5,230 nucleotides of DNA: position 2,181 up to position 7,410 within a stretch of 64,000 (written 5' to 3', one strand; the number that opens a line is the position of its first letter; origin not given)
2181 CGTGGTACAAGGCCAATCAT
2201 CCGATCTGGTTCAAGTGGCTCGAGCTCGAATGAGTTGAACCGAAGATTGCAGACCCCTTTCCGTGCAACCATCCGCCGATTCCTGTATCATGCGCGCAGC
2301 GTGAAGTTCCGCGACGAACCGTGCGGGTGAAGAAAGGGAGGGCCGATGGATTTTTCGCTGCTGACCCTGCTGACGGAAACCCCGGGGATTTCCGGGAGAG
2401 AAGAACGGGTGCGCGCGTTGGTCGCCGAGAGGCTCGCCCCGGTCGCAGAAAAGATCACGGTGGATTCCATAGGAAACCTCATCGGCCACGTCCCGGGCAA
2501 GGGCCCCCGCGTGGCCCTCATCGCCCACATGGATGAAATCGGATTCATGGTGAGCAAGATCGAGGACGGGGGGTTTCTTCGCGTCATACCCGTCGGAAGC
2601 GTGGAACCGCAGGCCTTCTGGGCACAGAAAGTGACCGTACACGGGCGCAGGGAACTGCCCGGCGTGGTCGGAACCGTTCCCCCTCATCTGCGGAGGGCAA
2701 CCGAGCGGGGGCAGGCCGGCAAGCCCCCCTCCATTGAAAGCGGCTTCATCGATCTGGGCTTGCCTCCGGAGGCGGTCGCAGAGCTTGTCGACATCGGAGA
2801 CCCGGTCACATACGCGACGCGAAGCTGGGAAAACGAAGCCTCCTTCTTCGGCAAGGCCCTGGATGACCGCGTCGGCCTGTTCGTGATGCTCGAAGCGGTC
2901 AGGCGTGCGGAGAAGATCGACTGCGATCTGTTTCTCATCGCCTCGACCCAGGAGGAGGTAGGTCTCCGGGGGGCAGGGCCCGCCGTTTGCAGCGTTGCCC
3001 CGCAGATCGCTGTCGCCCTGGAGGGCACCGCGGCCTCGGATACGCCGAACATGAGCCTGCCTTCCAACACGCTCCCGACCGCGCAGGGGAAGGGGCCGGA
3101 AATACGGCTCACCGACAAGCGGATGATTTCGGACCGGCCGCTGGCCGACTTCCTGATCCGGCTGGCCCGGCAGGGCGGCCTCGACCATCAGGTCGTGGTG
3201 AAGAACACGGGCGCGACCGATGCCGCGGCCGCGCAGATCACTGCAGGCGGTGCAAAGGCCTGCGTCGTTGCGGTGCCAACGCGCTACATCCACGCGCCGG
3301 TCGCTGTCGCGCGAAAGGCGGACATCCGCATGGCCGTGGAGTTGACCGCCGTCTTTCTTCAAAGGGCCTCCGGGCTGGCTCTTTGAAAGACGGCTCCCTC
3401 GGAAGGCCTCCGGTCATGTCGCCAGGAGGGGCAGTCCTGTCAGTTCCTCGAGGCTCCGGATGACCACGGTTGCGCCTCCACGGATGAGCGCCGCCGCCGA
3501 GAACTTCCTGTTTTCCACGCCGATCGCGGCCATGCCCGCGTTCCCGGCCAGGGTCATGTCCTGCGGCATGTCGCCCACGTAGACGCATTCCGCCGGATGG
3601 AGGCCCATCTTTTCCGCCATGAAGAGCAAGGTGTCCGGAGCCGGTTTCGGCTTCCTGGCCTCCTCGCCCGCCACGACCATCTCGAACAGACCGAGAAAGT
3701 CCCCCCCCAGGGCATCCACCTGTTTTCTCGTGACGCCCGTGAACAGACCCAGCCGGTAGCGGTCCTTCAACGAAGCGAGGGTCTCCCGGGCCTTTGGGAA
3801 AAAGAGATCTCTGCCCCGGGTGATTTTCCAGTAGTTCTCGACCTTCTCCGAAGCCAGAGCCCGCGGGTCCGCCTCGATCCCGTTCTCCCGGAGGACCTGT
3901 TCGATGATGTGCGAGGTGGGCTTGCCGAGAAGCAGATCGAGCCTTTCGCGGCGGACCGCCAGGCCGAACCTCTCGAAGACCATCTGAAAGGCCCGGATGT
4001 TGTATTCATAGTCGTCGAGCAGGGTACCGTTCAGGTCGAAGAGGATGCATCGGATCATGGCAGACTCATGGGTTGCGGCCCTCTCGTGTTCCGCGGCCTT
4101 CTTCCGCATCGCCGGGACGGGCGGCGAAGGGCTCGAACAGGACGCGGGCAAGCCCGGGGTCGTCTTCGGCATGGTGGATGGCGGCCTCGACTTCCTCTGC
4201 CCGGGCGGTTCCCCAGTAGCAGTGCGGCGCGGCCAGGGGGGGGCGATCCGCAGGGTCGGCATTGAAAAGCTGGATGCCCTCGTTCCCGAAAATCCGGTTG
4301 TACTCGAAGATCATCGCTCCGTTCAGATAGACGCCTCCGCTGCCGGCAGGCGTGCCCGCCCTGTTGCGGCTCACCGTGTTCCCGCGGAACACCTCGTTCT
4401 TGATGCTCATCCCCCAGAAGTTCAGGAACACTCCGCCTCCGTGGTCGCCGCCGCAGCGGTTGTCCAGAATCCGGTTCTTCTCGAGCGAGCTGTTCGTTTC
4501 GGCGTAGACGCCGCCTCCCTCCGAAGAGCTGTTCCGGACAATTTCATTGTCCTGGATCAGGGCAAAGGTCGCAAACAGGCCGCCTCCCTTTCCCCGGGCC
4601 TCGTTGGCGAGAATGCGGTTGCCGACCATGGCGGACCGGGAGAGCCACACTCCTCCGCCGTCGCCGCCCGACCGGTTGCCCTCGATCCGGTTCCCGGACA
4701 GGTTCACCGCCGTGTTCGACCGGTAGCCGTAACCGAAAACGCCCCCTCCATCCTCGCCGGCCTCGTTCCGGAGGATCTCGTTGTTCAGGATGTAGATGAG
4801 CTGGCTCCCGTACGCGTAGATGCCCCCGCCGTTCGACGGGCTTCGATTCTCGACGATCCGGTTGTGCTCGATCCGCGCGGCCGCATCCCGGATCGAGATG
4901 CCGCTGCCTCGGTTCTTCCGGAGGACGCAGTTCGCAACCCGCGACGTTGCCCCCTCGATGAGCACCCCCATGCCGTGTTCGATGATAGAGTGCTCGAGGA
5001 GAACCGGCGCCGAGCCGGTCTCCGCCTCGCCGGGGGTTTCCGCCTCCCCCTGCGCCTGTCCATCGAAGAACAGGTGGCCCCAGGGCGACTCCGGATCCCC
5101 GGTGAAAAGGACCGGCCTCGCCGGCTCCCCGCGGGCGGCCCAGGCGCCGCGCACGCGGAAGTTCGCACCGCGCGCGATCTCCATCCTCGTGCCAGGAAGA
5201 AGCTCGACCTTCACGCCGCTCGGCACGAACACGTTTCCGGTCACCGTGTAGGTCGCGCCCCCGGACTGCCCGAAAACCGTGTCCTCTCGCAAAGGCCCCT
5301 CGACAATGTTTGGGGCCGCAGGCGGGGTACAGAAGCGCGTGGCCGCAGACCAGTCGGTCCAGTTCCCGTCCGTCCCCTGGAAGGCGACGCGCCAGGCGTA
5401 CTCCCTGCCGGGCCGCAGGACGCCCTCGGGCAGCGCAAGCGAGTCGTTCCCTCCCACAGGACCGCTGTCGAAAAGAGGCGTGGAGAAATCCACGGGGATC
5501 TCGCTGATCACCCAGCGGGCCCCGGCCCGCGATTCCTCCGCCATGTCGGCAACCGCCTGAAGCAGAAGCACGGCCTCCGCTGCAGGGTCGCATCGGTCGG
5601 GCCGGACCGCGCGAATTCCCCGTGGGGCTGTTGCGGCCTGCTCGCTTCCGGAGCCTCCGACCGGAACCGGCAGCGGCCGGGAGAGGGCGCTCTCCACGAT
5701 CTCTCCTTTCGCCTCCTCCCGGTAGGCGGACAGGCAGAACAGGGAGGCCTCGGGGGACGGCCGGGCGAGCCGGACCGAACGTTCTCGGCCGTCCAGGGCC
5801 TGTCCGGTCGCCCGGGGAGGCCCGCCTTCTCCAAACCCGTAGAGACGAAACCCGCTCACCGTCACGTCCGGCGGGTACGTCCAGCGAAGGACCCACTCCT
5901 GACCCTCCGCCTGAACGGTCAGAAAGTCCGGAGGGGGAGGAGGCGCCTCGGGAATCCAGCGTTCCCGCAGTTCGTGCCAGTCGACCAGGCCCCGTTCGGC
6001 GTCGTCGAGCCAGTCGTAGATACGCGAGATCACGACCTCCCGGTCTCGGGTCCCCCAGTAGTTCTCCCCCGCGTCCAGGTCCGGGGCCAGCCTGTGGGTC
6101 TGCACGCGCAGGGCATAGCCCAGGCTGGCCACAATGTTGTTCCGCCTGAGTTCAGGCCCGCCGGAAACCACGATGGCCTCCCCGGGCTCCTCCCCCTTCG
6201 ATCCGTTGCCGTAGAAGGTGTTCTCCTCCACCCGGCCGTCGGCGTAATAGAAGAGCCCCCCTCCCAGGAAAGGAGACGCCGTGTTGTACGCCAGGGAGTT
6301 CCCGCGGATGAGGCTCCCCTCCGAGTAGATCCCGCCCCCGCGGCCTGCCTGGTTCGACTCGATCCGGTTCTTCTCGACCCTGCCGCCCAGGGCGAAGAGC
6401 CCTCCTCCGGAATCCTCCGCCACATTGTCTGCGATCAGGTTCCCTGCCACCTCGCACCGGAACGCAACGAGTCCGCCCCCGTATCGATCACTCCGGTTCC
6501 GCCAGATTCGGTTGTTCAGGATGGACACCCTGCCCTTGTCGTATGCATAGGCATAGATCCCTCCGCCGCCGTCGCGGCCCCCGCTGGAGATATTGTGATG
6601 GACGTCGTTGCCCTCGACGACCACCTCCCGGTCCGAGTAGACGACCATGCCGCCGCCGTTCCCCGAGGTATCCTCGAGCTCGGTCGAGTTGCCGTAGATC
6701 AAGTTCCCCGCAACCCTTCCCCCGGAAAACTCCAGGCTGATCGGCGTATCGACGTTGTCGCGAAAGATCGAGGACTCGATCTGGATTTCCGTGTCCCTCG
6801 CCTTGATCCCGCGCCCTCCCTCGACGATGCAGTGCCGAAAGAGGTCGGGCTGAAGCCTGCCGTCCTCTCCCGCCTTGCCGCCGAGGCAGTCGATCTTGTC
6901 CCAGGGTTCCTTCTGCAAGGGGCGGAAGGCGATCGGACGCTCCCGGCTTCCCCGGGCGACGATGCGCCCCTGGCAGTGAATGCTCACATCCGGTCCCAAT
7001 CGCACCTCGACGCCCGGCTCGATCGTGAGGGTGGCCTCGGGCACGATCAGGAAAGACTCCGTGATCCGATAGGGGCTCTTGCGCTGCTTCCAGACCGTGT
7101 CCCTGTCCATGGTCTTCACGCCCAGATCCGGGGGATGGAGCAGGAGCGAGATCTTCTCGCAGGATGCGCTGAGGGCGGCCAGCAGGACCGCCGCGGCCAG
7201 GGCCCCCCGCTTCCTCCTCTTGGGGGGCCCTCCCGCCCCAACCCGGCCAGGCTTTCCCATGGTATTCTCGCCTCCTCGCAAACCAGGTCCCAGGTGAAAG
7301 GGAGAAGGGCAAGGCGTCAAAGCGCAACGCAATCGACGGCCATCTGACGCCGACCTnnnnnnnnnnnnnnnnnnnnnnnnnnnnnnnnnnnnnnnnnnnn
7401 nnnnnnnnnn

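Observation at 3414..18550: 12-gene operon wiring a periplasmic type II DMSOR-family molybdoenzyme to its own Rieske/split cytochrome b/octaheme cytochrome c module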

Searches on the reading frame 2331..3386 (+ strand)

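Call 10: search_protein_families(library=pfam, proteins=[window:2331-3386:+], max_evalue=0.0001)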
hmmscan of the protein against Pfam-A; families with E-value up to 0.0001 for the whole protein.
window:2331-3386:+ (351 aa): 1 family
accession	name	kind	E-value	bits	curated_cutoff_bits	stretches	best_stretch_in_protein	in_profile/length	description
PF05343.19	Peptidase_M42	-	3.8e-74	249.8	23.2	1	48-338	1-292/292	M42 glutamyl aminopeptidase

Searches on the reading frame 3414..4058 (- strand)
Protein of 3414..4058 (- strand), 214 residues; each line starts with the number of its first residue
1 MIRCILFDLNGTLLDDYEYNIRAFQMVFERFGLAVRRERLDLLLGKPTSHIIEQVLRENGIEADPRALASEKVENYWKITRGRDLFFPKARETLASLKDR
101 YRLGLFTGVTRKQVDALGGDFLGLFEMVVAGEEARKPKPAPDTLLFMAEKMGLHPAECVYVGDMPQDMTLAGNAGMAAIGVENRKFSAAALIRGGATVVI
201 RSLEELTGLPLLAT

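Call 10: search_protein_families(library=pfam, proteins=[window:3414-4058:-], max_evalue=0.0001)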
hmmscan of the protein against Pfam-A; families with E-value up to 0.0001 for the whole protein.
window:3414-4058:- (214 aa): 4 families
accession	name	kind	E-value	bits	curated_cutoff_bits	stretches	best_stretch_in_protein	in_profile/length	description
PF13419.12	HAD_2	-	7e-27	95.1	23.8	1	5-181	1-178/178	Haloacid dehalogenase-like hydrolase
PF00702.32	Hydrolase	-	2e-19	71.2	26.4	1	2-175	1-191/191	haloacid dehalogenase-like hydrolase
PF13242.12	Hydrolase_like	-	2.9e-10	40.3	22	1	138-206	4-75/75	HAD-hyrolase-like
PF12710.13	HAD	-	9.2e-05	23.4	27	0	5-171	1-188/189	haloacid dehalogenase-like hydrolase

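Call 59: search_protein_families(library=ncbifam, proteins=[window:3414-4058:-], max_evalue=0.00001)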
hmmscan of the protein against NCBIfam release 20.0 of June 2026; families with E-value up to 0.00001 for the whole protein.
window:3414-4058:- (214 aa): 29 families (the best 25 are shown)
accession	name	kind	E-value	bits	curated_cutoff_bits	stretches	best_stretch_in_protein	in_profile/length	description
TIGR02253.1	CTE7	subfamily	6.6e-22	78.4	169.75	1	1-206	1-220/221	TIGR02253 family HAD-type hydrolase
NF008000.0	PRK10725.1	equivalog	2.5e-21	76.6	215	1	5-182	8-186/188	fructose-1-phosphate/6-phosphogluconate phosphatase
NF009695.0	PRK13222.1-2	equivalog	1.1e-20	74.1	225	1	2-206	6-218/226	phosphoglycolate phosphatase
TIGR02009.1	PGMB-YQAB-SF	subfamily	5.1e-20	72.4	153.35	1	3-181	2-186/186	beta-phosphoglucomutase family hydrolase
TIGR01449.2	PGP_bact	equivalog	5.4e-20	71.9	180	1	5-207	1-210/213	phosphoglycolate phosphatase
NF009697.0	PRK13222.1-4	equivalog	6.6e-17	61.6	327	1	2-182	7-194/232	phosphoglycolate phosphatase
NF053653.1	InDiPhoBT2121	equivalog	2.7e-15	56.5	245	1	3-207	2-212/216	inorganic diphosphatase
NF009804.0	PRK13288.1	equivalog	5.7e-15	55.4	218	1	1-182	2-182/215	pyrophosphatase PpaX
TIGR03351.1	PhnX-like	hypoth_equivalog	2.3e-14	53.9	218.9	1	4-209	3-218/220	phosphonatase-like hydrolase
TIGR01990.1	bPGM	equivalog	2.4e-14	53.7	189.4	1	2-181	1-186/187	beta-phosphoglucomutase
TIGR02254.1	YjjG_YfnB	equivalog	9.7e-14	51.4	159.9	1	53-206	69-219/223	YjjG family noncanonical pyrimidine nucleotidase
NF009694.0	PRK13222.1-1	equivalog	1.3e-13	50.8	415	1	78-205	104-234/252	phosphoglycolate phosphatase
TIGR01422.2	phosphonatase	equivalog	1.3e-12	47.6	220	1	85-182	98-200/251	phosphonoacetaldehyde hydrolase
NF008610.0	PRK11587.1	equivalog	1.7e-12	47.2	282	1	126-206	126-203/219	sugar phosphatase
TIGR01454.1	AHBA_synth_RP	hypoth_equivalog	5.3e-12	45.8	246.65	1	86-205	76-198/205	AHBA synthesis associated protein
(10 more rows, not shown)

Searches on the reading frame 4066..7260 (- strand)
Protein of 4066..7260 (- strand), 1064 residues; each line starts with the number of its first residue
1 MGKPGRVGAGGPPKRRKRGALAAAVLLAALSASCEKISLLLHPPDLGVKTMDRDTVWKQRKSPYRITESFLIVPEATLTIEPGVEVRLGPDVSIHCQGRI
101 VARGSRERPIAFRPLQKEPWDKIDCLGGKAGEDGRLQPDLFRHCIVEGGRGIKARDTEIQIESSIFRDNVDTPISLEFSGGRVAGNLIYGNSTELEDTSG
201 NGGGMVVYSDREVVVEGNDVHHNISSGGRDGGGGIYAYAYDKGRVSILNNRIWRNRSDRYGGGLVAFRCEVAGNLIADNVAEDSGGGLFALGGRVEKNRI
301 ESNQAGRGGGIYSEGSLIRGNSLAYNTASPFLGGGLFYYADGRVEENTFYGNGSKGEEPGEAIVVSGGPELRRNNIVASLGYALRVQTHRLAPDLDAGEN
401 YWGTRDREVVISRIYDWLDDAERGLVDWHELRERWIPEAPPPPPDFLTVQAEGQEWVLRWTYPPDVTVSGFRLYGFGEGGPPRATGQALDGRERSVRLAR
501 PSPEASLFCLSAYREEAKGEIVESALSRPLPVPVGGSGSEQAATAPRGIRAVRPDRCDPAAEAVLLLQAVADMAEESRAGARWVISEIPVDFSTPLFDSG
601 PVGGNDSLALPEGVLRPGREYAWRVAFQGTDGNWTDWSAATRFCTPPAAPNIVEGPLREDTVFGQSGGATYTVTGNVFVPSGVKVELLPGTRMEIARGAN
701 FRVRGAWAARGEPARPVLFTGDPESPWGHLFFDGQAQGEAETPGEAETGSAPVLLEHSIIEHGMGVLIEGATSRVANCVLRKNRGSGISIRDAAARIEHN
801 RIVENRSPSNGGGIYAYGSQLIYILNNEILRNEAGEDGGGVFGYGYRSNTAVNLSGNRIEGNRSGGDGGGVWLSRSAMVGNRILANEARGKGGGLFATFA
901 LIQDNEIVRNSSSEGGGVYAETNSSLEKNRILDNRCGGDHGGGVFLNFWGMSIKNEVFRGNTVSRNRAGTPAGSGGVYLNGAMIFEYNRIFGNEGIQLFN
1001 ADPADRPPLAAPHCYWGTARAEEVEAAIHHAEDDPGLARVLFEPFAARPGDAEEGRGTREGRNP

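Call 5: search_protein_families(library=pfam, proteins=[window:4066-7260:-], max_evalue=0.01)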
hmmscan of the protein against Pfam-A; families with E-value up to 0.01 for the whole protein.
window:4066-7260:- (1064 aa): 4 families
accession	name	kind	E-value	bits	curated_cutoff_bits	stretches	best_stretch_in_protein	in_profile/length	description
PF13229.12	Beta_helix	-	5.8e-29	101.2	25.9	4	756-894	14-141/158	Right handed beta helix region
PF05048.19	NosD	-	1.1e-13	51.5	23.6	3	765-887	40-145/212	Periplasmic copper-binding protein (NosD)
PF25788.1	Ig_Rha78A_N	-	0.00015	22.4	27.4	1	596-645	50-101/105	Rha78A-like, N-terminal immunoglobulin domain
PF02415.23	Chlam_PMP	-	0.0053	17.3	20.6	0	804-816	6-18/19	Chlamydia polymorphic membrane protein (Chlamydia_PMP) repeat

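Call 59: search_protein_families(library=ncbifam, proteins=[window:4066-7260:-], max_evalue=0.00001)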
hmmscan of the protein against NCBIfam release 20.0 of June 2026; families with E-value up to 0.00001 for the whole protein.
window:4066-7260:- (1064 aa): 1 family
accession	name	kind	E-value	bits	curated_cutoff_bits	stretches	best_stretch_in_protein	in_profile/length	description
TIGR04247.1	NosD_copper_fam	subfamily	2.1e-06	26.6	300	0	202-374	97-257/377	nitrous oxide reductase family maturation protein NosD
